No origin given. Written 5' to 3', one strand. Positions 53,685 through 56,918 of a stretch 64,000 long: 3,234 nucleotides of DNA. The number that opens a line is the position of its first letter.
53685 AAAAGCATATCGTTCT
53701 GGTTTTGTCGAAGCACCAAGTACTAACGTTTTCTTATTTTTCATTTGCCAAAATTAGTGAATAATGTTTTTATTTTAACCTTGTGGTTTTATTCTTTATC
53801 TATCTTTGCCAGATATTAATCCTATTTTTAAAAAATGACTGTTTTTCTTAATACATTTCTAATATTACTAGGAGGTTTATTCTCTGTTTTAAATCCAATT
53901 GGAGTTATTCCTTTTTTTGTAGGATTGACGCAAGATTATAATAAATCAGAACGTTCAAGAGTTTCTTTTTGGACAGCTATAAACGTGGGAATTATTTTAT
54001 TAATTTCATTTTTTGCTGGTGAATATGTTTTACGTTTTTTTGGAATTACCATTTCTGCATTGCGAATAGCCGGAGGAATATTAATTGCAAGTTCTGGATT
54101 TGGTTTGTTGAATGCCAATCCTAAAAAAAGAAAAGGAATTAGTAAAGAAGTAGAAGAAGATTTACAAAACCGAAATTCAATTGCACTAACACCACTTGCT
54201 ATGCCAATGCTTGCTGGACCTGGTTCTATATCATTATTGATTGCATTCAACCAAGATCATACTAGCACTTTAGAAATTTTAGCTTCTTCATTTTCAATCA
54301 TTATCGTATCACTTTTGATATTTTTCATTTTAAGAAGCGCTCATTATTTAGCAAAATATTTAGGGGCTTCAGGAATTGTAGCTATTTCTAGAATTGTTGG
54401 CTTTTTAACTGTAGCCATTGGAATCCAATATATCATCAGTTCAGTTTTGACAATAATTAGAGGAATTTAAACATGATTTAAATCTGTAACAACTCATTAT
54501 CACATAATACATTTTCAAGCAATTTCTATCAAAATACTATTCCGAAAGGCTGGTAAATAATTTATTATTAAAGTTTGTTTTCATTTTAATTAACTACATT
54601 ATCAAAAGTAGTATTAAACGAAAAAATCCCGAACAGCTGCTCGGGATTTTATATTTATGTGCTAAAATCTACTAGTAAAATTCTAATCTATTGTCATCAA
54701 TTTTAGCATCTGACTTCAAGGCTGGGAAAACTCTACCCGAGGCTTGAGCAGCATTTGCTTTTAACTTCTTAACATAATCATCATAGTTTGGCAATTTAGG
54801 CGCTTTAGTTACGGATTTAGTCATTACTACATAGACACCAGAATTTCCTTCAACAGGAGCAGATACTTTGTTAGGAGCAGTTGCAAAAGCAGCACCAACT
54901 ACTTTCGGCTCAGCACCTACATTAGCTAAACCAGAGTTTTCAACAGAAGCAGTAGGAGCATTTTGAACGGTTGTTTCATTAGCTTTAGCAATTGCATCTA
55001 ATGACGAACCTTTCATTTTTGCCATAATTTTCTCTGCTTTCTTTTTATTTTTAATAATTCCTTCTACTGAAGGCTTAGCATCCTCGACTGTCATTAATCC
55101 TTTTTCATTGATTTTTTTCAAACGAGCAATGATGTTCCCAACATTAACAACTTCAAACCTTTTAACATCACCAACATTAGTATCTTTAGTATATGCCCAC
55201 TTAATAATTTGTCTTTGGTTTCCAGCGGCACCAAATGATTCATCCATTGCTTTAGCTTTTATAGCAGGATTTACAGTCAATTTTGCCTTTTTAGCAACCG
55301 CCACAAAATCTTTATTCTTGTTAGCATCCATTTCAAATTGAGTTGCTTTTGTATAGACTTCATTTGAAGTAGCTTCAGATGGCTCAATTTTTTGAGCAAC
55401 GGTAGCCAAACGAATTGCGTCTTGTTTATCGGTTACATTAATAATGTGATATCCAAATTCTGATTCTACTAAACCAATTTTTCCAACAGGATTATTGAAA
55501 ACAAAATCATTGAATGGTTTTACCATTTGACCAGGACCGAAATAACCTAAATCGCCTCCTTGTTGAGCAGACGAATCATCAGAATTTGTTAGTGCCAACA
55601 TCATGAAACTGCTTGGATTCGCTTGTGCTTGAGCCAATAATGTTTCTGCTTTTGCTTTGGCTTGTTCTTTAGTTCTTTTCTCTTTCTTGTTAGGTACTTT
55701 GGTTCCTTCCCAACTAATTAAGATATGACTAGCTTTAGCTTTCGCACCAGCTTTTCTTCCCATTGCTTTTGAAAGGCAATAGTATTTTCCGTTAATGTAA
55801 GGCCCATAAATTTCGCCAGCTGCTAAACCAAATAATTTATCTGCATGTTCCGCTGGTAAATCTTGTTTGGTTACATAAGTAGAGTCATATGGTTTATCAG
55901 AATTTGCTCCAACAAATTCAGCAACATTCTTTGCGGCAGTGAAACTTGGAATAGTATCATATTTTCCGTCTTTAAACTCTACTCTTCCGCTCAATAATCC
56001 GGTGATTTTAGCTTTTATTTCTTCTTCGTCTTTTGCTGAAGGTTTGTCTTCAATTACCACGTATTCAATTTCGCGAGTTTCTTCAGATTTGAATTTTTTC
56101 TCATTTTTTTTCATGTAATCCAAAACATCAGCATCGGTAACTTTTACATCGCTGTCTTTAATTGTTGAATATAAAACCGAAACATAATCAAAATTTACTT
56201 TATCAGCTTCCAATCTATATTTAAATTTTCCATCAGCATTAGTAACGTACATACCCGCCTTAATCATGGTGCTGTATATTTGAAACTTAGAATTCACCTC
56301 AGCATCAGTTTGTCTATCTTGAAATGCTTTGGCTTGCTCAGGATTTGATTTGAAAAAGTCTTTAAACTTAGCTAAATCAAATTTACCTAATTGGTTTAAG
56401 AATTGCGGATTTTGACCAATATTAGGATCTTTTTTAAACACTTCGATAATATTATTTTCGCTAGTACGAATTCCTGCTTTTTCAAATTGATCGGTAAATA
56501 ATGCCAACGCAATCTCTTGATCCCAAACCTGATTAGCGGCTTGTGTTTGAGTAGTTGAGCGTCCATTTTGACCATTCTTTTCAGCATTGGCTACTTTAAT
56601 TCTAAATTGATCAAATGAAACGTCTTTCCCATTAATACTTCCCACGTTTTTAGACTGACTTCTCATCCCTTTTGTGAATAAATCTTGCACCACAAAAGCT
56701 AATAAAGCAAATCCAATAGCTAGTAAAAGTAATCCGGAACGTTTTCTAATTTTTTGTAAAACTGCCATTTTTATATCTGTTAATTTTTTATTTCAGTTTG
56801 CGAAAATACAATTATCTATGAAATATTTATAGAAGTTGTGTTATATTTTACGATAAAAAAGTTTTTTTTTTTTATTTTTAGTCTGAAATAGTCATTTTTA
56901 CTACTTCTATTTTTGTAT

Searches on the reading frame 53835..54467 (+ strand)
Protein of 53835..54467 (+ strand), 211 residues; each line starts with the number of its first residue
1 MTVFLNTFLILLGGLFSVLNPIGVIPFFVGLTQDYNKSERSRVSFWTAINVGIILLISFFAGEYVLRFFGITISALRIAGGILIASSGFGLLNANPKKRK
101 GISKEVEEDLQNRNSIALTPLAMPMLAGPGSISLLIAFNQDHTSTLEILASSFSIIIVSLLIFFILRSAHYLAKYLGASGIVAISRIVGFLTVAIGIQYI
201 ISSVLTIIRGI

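Call 74: find_encoding_contigs(protein=window:53835-54467:+, flank=3000, max_places=10)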
Protein window:53835-54467:+ (211 aa): 2 contigs read that carry it; 2 places shown.
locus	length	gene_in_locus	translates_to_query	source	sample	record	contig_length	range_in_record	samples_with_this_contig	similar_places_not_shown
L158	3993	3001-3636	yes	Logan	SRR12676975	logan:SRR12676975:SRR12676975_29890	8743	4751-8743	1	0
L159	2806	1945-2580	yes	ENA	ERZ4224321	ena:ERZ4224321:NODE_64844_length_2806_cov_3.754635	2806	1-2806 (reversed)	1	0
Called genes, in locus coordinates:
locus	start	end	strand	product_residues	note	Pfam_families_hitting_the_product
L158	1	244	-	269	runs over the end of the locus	PF02563:Poly_export, PF22461:SLBB_2 (weak)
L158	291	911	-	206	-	PF21176:RecR_HhH, PF02132:RecR_ZnF (weak), PF01751:Toprim (weak), PF13662:Toprim_4, PF21175:RecR_C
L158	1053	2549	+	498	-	PF00474:SSF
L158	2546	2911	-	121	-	PF13380:CoA_binding_2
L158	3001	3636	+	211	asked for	PF01914:MarC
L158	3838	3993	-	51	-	?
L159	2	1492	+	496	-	?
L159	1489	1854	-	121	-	PF13380:CoA_binding_2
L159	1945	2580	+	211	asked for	PF01914:MarC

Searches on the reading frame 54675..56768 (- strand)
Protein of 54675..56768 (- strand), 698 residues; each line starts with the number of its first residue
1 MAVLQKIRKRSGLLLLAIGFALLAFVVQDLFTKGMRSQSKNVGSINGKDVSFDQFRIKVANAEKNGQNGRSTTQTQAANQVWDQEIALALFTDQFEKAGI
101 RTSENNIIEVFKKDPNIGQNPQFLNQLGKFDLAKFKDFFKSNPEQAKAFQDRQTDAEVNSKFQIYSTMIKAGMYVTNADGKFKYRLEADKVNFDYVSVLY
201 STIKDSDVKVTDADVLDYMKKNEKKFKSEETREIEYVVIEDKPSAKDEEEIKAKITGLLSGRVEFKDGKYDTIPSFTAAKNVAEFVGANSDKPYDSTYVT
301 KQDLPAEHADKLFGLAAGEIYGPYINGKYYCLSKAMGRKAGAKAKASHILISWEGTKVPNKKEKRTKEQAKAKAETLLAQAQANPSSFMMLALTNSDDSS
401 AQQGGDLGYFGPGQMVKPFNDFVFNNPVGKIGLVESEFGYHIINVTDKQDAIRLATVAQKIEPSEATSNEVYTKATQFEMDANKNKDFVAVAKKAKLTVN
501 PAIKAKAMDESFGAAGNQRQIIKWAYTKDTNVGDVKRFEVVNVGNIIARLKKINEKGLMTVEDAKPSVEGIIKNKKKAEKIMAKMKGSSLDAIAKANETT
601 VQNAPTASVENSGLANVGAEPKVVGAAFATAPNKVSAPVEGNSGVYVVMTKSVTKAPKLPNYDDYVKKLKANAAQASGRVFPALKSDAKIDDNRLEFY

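Call 60: find_encoding_contigs(protein=window:54675-56768:-, flank=10000, max_places=10)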
Protein window:54675-56768:- (698 aa): 2 contigs read that carry it; 2 places shown.
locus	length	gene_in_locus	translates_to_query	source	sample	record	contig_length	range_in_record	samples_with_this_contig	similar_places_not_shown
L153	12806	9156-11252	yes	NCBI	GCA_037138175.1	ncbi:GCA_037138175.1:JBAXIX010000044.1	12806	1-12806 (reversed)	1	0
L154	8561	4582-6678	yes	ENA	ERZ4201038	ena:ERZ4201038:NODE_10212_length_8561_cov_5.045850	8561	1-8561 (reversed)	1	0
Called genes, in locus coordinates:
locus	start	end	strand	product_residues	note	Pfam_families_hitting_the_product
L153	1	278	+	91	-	PF00766:ETF_alpha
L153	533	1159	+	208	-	PF02577:BFN_dom, PF02151:UVR (weak)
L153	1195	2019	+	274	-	PF00303:Thymidylat_synt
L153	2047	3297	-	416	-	PF12704:MacB_PCD, PF02687:FtsX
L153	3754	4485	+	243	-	PF03309:Pan_kinase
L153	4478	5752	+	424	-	-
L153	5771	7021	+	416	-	-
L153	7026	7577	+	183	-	PF06835:LptC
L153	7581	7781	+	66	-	-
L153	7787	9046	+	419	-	PF01595:CNNM, PF00571:CBS (weak), PF03471:CorC_HlyC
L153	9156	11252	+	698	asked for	PF13623:SurA_N_2, PF13624:SurA_N_3, PF13145:Rotamase_2 (weak), PF00639:Rotamase, PF13616:Rotamase_3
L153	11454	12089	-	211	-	PF01914:MarC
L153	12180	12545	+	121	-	PF13380:CoA_binding_2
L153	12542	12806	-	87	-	?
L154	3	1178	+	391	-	?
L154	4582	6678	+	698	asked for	PF13623:SurA_N_2, PF13624:SurA_N_3, PF13145:Rotamase_2 (weak), PF00639:Rotamase, PF13616:Rotamase_3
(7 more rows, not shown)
